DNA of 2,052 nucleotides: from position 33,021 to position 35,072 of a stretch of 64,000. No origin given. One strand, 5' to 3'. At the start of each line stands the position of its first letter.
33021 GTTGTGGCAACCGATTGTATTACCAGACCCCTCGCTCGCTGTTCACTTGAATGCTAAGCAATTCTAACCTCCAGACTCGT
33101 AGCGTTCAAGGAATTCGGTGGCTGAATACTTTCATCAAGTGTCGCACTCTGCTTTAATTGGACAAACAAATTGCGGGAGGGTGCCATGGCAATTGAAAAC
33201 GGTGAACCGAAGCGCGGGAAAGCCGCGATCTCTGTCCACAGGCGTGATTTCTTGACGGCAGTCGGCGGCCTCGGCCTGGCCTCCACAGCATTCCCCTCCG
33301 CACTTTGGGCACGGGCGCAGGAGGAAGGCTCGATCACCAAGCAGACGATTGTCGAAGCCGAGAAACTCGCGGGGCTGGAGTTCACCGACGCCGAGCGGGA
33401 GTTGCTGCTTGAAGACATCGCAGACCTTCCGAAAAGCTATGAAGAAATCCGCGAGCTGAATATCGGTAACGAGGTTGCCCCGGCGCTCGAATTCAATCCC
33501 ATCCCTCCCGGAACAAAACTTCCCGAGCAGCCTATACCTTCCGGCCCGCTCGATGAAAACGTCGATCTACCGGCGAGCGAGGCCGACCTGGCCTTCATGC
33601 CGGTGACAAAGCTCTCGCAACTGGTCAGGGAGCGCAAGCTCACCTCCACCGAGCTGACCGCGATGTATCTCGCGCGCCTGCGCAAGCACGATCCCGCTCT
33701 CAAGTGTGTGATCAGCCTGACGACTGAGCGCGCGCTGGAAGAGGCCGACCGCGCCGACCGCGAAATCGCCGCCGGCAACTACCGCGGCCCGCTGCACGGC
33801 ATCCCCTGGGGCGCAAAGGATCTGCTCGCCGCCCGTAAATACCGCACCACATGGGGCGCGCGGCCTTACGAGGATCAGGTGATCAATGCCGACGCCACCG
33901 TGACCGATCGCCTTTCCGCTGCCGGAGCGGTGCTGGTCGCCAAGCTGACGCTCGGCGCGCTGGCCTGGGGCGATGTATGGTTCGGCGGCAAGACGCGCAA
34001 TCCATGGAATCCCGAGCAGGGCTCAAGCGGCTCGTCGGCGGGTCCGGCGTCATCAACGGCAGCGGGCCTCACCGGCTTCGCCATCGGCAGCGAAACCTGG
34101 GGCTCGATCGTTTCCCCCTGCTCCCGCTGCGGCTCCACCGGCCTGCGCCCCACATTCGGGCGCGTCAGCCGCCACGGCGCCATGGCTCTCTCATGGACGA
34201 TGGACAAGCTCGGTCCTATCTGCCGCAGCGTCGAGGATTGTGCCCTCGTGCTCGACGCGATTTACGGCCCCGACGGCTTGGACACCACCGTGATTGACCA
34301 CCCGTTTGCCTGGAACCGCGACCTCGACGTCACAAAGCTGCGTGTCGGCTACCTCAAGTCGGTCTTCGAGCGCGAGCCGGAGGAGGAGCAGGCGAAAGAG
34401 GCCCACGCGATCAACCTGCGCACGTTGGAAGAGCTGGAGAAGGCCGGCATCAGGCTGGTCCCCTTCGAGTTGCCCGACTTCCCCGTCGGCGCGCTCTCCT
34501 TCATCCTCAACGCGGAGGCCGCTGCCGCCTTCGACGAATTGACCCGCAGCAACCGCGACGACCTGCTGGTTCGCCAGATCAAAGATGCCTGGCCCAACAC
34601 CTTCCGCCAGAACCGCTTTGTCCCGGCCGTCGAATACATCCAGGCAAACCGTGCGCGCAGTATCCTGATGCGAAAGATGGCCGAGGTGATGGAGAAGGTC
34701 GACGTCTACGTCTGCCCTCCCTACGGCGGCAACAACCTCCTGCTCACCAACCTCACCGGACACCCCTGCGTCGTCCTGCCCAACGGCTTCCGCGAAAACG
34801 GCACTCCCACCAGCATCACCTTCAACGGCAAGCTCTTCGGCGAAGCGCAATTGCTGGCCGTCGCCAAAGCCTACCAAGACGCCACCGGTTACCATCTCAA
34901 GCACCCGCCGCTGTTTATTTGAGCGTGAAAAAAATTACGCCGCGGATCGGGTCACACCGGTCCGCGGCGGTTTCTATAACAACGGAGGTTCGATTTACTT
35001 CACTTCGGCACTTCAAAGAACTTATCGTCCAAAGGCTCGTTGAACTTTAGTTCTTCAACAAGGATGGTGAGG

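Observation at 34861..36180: Low-GC 1.2-kb insert flanked by a duplicated, decayed copy of the amidase 3' end: a probable integration scar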

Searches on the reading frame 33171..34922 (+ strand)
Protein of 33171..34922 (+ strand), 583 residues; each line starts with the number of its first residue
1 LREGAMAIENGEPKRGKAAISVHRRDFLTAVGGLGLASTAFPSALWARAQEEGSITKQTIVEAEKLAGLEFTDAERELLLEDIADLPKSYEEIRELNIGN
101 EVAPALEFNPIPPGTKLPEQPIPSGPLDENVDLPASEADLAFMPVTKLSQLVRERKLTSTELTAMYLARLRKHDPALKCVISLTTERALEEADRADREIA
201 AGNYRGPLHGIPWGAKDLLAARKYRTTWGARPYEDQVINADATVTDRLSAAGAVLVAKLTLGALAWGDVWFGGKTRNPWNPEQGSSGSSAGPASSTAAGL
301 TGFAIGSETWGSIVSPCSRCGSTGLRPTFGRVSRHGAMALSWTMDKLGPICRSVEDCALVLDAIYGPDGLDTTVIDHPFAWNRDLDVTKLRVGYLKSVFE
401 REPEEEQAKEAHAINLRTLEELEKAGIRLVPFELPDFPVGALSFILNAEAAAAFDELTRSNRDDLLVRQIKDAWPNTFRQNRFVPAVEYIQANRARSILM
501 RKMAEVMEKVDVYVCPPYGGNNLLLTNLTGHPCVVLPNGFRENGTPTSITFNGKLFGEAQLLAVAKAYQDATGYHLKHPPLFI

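Call 7: search_protein_families(library=pfam, proteins=[window:33171-34919:+], max_evalue=0.01)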
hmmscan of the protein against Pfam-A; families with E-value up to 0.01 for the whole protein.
window:33171-34919:+ (583 aa): 1 family
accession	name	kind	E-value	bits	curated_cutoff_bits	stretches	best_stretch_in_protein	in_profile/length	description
PF01425.27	Amidase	-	2.1e-75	254.9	27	1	161-562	1-445/445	Amidase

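Call 10: find_encoding_contigs(protein=window:33171-34922:+, flank=10000, max_places=10)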
Protein window:33171-34922:+ (583 aa): no gene with exactly this product is on record in the collection.

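Call 12: find_related_loci(query=window:33171-34919:+, collection=genome_contigs, flank=8000)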
Query window:33171-34919:+ (583 aa) in genome_contigs; peptide patterns used: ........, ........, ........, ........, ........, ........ (x = any residue, [..] = any of these).
600 stretches matched a pattern (row limit reached: there are more); 556 encode a relative of the query (tblastn E <= 1e-3); the best 80 are kept; 80 distinct loci.
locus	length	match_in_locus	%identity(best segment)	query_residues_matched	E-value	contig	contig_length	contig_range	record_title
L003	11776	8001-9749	90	3-583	0e+0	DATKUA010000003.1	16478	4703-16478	MAG TPA_asm: Acidobacteriota bacterium isolate SMAG_U14095 k141_161113, whole genome shotgun sequence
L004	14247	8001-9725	66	1-581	0e+0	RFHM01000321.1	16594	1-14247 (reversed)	MAG: Acidobacteria bacterium isolate J050 k99_845302, whole genome shotgun sequence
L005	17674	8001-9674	68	24-581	0e+0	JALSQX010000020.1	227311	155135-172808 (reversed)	MAG: Blastocatellia bacterium isolate 356-308_maxbin2_scaf2bin.121 356-308_scaffold_16_c1, whole genome shotgun sequence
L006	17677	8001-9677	67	24-581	0e+0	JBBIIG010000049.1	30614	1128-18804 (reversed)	MAG: bacterium isolate BR1S70218_bin_133 NODE_1710_length_30614_cov_5.720933, whole genome shotgun sequence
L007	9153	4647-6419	62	2-582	0e+0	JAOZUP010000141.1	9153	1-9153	MAG: Thermoanaerobaculales bacterium isolate GMC8.metabat2.114 GMC8_7928_length_9153_cov_8.030007, whole genome shotgun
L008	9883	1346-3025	64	24-583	0e+0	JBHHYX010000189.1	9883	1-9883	MAG: Acidobacteriota bacterium isolate Maj_2_bin.26 NODE_3930_length_9883_cov_6.473545, whole genome shotgun sequence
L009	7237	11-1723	63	22-582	0e+0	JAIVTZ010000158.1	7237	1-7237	MAG: Deltaproteobacteria bacterium isolate HYP3_US_05_8 NODE_830_length_7237_cov_0.829817, whole genome shotgun sequence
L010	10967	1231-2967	61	14-582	0e+0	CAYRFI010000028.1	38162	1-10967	MAG TPA_asm: uncultured Thermoanaerobaculia bacterium isolate SRP214966_co6_200 genome assembly, contig: NODE_491_length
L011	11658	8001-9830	60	15-581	0e+0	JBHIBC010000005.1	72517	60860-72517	MAG: Acidobacteriota bacterium isolate K_2_bin.33 NODE_69_length_72517_cov_7.443929, whole genome shotgun sequence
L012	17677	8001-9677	62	24-582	0e+0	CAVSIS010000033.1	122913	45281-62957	MAG: uncultured Acidobacteriota bacterium isolate MFD02416.bin.4.367 genome assembly, contig: contig_32134, whole genome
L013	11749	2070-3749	64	22-581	0e+0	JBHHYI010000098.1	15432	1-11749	MAG: bacterium isolate Maj_2_bin.63 NODE_1987_length_15432_cov_27.808935, whole genome shotgun sequence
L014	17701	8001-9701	61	12-582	0e+0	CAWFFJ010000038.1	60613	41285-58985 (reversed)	MAG: uncultured Acidobacteriota bacterium isolate MFD02416.bin.3.238 genome assembly, contig: contig_78002, whole genome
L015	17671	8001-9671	64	22-581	0e+0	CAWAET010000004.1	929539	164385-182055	MAG: Thermoanaerobaculia bacterium isolate MFD03551.bin.2.56 genome assembly, contig: contig_17985, whole genome shotgun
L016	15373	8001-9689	61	21-583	0e+0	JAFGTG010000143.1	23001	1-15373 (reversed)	MAG: Sedimentisphaerales bacterium isolate Zod_Metabat.96 k87_3172631, whole genome shotgun sequence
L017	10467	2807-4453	62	28-581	0e+0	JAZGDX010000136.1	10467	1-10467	MAG: Bacteroidota bacterium isolate SCS3bin.55 SCS3bin.55_136, whole genome shotgun sequence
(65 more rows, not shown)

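Call 19: find_related_loci(query=window:33171-34919:+, collection=metagenome_contigs, flank=6000)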
Query window:33171-34919:+ (583 aa) in metagenome_contigs; peptide patterns used: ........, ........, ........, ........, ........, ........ (x = any residue, [..] = any of these).
599 stretches matched a pattern (row limit reached: there are more); 528 encode a relative of the query (tblastn E <= 1e-3); the best 80 are kept; 80 distinct loci.
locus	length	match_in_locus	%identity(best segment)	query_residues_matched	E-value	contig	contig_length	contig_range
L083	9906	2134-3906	62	2-582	0e+0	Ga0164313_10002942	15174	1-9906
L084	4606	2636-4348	62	22-582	0e+0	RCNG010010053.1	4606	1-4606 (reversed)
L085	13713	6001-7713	62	22-582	0e+0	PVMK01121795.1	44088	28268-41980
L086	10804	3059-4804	62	3-582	0e+0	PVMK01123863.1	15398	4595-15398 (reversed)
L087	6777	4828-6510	64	22-581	0e+0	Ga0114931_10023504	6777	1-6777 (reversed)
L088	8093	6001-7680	62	22-581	0e+0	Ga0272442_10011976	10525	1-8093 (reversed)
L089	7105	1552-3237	61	20-581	0e+0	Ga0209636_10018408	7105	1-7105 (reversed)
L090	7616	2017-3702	64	21-581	0e+0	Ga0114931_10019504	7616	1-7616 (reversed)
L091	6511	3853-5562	62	12-581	0e+0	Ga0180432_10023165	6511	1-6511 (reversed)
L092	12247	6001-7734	62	12-581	0e+0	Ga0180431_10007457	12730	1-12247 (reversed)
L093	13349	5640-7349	61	12-581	0e+0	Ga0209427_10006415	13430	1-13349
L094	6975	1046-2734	61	24-579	0e+0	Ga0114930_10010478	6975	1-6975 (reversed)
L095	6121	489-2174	65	21-581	0e+0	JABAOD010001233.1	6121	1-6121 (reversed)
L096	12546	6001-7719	62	20-582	0e+0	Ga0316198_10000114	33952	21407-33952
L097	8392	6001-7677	62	24-582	0e+0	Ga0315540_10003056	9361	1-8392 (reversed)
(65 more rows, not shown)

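Call 33: find_homologous_proteins(query=window:33171-34919:+, max_evalue=1e-150)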
Query window:33171-34919:+ (583 aa): 7808 proteins with E <= 1e-150 among 8000 candidates; the best 120 are listed.
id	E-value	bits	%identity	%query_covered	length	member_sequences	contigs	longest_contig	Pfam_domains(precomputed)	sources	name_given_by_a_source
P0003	0.0e+0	1313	100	99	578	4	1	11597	PF01425.27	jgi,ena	-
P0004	0.0e+0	1192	90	99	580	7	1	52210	PF01425.27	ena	-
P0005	0.0e+0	1094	83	98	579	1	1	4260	PF01425.27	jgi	jgi:Asp-tRNA(Asn)/Glu-tRNA(Gln) amidotransferase A subunit family amidase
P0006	0.0e+0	1079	82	98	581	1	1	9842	PF01425.27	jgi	jgi:Asp-tRNA(Asn)/Glu-tRNA(Gln) amidotransferase A subunit family amidase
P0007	2.5e-279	946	72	97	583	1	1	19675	PF01425.27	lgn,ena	-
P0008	1.3e-272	924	71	96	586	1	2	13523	PF01425.27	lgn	-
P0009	1.5e-267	907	69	98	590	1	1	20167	PF01425.27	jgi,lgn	jgi:Asp-tRNA(Asn)/Glu-tRNA(Gln) amidotransferase A subunit family amidase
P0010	1.4e-259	881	68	98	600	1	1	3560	PF01425.27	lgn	-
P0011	9.5e-259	878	67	96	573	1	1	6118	PF01425.27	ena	-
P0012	2.7e-257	873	69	96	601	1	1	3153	PF01425.27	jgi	jgi:Asp-tRNA(Asn)/Glu-tRNA(Gln) amidotransferase A subunit family amidase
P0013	2.2e-253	860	68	96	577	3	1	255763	PF01425.27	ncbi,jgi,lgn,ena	-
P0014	1.7e-251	854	67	97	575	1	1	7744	PF01425.27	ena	-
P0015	5.6e-251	852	67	96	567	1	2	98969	PF01425.27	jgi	jgi:Asp-tRNA(Asn)/Glu-tRNA(Gln) amidotransferase A subunit family amidase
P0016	1.4e-250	851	66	96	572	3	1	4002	PF01425.27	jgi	-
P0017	2.6e-250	850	68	96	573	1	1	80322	PF01425.27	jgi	-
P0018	6.3e-250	849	67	96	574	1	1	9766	PF01425.27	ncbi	-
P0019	6.3e-250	849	66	97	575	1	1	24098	PF01425.27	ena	-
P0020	8.4e-250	848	67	96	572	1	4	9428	PF01425.27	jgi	jgi:Asp-tRNA(Asn)/Glu-tRNA(Gln) amidotransferase A subunit family amidase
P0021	1.5e-249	848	66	96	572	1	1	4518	PF01425.27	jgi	-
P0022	2.8e-249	847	66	96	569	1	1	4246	PF01425.27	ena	-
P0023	5.6e-249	846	67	96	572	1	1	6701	PF01425.27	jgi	jgi:Asp-tRNA(Asn)/Glu-tRNA(Gln) amidotransferase A subunit family amidase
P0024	9.8e-249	845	67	96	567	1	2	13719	PF01425.27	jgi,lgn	jgi:Asp-tRNA(Asn)/Glu-tRNA(Gln) amidotransferase A subunit family amidase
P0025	1.2e-248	845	67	96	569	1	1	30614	PF01425.27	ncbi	-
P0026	3.1e-248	843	66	96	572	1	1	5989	PF01425.27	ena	-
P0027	7.4e-248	842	67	96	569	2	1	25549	PF01425.27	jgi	-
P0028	1.1e-247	841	66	96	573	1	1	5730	PF01425.27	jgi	jgi:Asp-tRNA(Asn)/Glu-tRNA(Gln) amidotransferase A subunit family amidase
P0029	8.8e-247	838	66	96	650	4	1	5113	PF01425.27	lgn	-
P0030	1.1e-246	838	65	96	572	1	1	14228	PF01425.27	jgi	jgi:Asp-tRNA(Asn)/Glu-tRNA(Gln) amidotransferase A subunit family amidase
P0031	1.6e-246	838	65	97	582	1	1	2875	PF01425.27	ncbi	ncbi:MAG: amidase [bacterium]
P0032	1.7e-246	837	67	96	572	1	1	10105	PF01425.27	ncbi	-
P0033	1.0e-245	835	66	96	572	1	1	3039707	PF01425.27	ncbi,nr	ncbi:MAG: amidase [Gemmatimonadota bacterium]|nr:MAG: amidase [Gemmatimonadota bacterium]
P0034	1.2e-245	835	65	98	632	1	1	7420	PF01425.27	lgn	-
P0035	1.3e-245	835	66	97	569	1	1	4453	PF01425.27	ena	-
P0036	1.3e-245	835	66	96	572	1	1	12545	PF01425.27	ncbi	-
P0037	1.3e-245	834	65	98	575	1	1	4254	PF01425.27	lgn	-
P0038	1.4e-245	834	66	96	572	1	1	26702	PF01425.27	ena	-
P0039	1.4e-245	834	64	96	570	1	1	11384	PF01425.27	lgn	-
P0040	1.8e-245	834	66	96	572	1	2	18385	PF01425.27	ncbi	ncbi:MAG: amidase family protein [Gemmatimonadota bacterium]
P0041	2.5e-245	834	65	96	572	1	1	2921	PF01425.27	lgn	-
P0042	3.8e-245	833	66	96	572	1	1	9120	PF01425.27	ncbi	-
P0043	4.7e-245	833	67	96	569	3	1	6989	PF01425.27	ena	-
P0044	4.8e-245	833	66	96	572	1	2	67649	PF01425.27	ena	-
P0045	1.4e-244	831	65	94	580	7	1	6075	PF01425.27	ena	-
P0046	1.4e-244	831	65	96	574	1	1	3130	PF01425.27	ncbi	ncbi:MAG: amidase [bacterium]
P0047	1.4e-244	831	65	96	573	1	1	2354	PF01425.27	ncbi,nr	ncbi:MAG: amidase [Calditrichaeota bacterium]|nr:MAG: amidase [Calditrichota bacterium]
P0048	1.8e-244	831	65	96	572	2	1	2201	PF01425.27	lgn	-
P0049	3.2e-244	830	65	96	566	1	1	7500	PF01425.27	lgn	-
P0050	5.6e-244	829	66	96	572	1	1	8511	PF01425.27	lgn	-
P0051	5.7e-244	829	66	96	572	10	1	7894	PF01425.27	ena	-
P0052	7.9e-244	829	63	96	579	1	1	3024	PF01425.27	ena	-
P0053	1.2e-243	828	65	97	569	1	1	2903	PF01425.27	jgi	jgi:Asp-tRNA(Asn)/Glu-tRNA(Gln) amidotransferase A subunit family amidase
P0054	1.9e-243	827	65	96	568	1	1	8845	PF01425.27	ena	-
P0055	1.9e-243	827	65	97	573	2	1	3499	PF01425.27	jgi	-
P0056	3.7e-243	826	65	95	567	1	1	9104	PF01425.27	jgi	-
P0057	4.5e-243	826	65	97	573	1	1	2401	PF01425.27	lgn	-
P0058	5.0e-243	826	64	97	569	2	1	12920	PF01425.27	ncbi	-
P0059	5.9e-243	826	65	97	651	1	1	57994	PF01425.27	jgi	-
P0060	8.6e-243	825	65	96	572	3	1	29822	PF01425.27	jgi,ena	jgi:Asp-tRNA(Asn)/Glu-tRNA(Gln) amidotransferase A subunit family amidase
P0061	9.9e-243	825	64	97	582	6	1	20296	PF01425.27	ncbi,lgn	ncbi:MAG: amidase [Thermoanaerobaculales bacterium]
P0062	1.2e-242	825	64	96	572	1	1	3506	PF01425.27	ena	-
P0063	1.6e-242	824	64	96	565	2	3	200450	PF01425.27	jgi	-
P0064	2.7e-242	824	64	96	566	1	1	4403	PF01425.27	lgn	-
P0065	2.9e-242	823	65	96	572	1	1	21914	PF01425.27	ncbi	-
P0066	3.4e-242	823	64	96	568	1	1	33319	PF01425.27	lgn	-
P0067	3.7e-242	823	65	96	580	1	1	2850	PF01425.27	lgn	-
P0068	8.9e-242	822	64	96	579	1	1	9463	PF01425.27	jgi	jgi:Asp-tRNA(Asn)/Glu-tRNA(Gln) amidotransferase A subunit family amidase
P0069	9.2e-242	822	64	96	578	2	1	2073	PF01425.27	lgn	-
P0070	1.2e-241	821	65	96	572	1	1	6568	PF01425.27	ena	-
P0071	1.3e-241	821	63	96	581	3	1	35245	PF01425.27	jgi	jgi:Asp-tRNA(Asn)/Glu-tRNA(Gln) amidotransferase A subunit family amidase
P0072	1.4e-241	821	64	96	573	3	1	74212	PF01425.27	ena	-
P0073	1.8e-241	821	65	96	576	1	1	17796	PF01425.27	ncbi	-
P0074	2.2e-241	821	64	96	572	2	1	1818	PF01425.27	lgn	-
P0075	2.6e-241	820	64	97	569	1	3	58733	PF01425.27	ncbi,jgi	jgi:Asp-tRNA(Asn)/Glu-tRNA(Gln) amidotransferase A subunit family amidase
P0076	5.4e-241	819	63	96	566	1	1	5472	PF01425.27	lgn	-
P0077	7.8e-241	819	64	96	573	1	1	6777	PF01425.27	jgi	-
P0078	8.4e-241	819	63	96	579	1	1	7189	PF01425.27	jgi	jgi:Asp-tRNA(Asn)/Glu-tRNA(Gln) amidotransferase A subunit family amidase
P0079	1.2e-240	818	63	97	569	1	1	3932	PF01425.27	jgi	jgi:Asp-tRNA(Asn)/Glu-tRNA(Gln) amidotransferase A subunit family amidase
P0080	1.7e-240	818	63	96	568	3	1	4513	PF01425.27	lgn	-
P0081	1.7e-240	818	64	98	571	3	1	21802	PF01425.27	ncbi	-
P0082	1.9e-240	817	63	97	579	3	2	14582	PF01425.27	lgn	-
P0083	2.2e-240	817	64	96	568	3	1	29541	PF01425.27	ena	-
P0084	2.3e-240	817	63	97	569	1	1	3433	PF01425.27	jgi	jgi:Asp-tRNA(Asn)/Glu-tRNA(Gln) amidotransferase A subunit family amidase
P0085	2.7e-240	817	64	96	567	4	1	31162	PF01425.27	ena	-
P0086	2.8e-240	817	63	96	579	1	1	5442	PF01425.27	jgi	jgi:Asp-tRNA(Asn)/Glu-tRNA(Gln) amidotransferase A subunit family amidase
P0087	2.9e-240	817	64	96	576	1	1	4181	PF01425.27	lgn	-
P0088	3.1e-240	817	62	96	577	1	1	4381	PF01425.27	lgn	-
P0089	3.9e-240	816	64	96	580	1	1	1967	PF01425.27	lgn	-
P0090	4.0e-240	816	64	96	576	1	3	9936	PF01425.27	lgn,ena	-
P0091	6.0e-240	816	63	96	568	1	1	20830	PF01425.27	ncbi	-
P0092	6.3e-240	816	65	94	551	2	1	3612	PF01425.27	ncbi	ncbi:MAG: amidase family protein [bacterium]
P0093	6.6e-240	816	63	96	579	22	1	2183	PF01425.27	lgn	-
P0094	6.9e-240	816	63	96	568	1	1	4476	PF01425.27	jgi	jgi:Asp-tRNA(Asn)/Glu-tRNA(Gln) amidotransferase A subunit family amidase/Asp-tRNA(Asn)/Glu-tRNA(Gln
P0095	7.5e-240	815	64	96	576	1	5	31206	PF01425.27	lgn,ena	-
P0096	8.9e-240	815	64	97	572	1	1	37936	PF01425.27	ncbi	-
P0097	9.9e-240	815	63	97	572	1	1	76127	PF01425.27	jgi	-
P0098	1.0e-239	815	63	96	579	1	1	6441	PF01425.27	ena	-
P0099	1.0e-239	815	64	96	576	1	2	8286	PF01425.27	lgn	-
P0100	1.1e-239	815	64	96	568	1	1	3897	PF01425.27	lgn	-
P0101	1.1e-239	815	63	96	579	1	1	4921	PF01425.27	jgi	jgi:Asp-tRNA(Asn)/Glu-tRNA(Gln) amidotransferase A subunit family amidase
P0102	1.1e-239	815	64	96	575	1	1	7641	PF01425.27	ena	-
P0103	1.2e-239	815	62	96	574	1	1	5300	PF01425.27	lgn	-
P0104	1.2e-239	815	63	97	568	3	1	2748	PF01425.27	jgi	-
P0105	1.2e-239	815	64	96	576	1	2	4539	PF01425.27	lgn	-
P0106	1.4e-239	815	64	96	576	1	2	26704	PF01425.27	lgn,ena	-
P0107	1.5e-239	814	62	96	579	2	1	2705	PF01425.27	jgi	-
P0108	1.7e-239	814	63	96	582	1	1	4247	PF01425.27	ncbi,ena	-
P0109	1.8e-239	814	63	96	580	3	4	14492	PF01425.27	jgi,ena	-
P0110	2.7e-239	814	64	96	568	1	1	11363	PF01425.27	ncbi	-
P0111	3.0e-239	813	67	95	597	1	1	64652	PF01425.27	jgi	-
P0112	3.1e-239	813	63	97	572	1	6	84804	PF01425.27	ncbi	-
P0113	3.1e-239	813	63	97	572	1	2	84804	PF01425.27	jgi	jgi:Asp-tRNA(Asn)/Glu-tRNA(Gln) amidotransferase A subunit family amidase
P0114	4.1e-239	813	61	97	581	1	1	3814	PF01425.27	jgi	jgi:Asp-tRNA(Asn)/Glu-tRNA(Gln) amidotransferase A subunit family amidase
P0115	4.1e-239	813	62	96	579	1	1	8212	PF01425.27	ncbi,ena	-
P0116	4.8e-239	813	62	96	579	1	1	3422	PF01425.27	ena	-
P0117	5.0e-239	813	64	97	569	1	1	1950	PF01425.27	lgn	-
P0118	5.6e-239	813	63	97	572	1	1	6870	PF01425.27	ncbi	-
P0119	5.6e-239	813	63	96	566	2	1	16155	PF01425.27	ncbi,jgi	ncbi:MAG: amidase [Gemmatimonadales bacterium]|jgi:Asp-tRNA(Asn)/Glu-tRNA(Gln) amidotransferase A su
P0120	5.7e-239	813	65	96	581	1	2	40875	PF01425.27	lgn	-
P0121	6.6e-239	812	63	97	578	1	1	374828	PF01425.27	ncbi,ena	-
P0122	8.1e-239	812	63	97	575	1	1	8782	PF01425.27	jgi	jgi:Asp-tRNA(Asn)/Glu-tRNA(Gln) amidotransferase A subunit family amidase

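Call 34: find_encoding_contigs(protein=P0005, flank=6000)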
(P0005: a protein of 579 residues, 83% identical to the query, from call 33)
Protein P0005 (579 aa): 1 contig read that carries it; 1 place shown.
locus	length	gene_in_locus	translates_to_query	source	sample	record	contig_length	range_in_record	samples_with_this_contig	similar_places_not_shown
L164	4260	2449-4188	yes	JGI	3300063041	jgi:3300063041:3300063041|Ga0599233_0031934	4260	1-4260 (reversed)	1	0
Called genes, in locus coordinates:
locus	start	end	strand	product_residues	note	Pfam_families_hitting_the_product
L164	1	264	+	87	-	?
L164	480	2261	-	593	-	-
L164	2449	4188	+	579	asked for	PF01425:Amidase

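Call 35: find_encoding_contigs(protein=P0006, flank=6000)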
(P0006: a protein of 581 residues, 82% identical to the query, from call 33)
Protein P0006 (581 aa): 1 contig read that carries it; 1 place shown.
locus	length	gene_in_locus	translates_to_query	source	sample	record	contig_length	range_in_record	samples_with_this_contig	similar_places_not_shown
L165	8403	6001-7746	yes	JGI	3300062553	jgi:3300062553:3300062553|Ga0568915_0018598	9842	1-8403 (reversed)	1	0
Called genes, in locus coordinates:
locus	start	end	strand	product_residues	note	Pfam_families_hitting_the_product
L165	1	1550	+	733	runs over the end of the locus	-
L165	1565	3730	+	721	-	PF20094:GWxTD_dom, PF13371:TPR_9 (faint), PF25060:ARM_TT21_2nd (faint), PF07719:TPR_2 (faint), PF12895:ANAPC3 (faint), PF13174:TPR_6 (faint), PF14559:TPR_19 (weak), PF14559:TPR_19 (weak), +4 more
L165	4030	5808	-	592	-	-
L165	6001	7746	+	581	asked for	PF01425:Amidase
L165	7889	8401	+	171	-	?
